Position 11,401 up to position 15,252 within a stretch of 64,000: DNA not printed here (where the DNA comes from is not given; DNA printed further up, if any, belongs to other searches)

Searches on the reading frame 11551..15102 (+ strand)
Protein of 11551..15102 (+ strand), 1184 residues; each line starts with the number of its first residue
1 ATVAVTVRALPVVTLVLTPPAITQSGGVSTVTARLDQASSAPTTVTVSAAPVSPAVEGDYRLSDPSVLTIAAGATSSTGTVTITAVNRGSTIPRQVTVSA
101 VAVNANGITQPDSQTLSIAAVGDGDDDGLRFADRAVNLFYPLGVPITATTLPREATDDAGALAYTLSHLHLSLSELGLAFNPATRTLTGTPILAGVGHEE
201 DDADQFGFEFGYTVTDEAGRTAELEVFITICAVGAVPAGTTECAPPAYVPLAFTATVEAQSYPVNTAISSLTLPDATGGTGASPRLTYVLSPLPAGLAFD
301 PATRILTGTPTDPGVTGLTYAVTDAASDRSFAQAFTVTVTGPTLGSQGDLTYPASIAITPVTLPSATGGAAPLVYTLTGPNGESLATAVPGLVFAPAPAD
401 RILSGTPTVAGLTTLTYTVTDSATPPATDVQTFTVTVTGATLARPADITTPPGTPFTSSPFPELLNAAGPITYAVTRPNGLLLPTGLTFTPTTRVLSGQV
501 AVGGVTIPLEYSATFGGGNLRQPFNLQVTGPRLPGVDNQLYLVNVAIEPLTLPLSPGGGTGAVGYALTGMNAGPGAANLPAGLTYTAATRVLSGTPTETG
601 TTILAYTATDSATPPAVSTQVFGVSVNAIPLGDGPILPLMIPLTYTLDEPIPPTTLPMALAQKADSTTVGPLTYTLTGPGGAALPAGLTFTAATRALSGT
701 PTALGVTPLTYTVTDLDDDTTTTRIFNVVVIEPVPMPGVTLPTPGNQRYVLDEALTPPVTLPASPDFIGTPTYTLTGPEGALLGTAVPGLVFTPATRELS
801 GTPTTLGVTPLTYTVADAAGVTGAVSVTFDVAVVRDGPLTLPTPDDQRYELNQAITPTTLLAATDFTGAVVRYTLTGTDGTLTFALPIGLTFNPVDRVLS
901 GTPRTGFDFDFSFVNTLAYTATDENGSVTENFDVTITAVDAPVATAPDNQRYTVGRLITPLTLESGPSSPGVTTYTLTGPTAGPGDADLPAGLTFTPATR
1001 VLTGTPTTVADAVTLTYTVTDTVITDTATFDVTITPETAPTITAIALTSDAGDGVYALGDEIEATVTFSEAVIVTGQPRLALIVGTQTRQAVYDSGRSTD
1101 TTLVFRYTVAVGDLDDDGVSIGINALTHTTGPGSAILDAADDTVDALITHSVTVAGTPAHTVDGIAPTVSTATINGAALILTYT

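Call 40: search_protein_families(library=pfam, proteins=[window:11551-15102:+], max_evalue=0.001)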
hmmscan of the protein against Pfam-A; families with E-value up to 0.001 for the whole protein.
window:11551-15102:+ (1184 aa): 1 family
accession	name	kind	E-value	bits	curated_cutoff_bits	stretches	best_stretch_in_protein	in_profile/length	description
PF05345.18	He_PIG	-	3.6e-43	146.4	24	6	660-730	25-95/96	Putative Ig domain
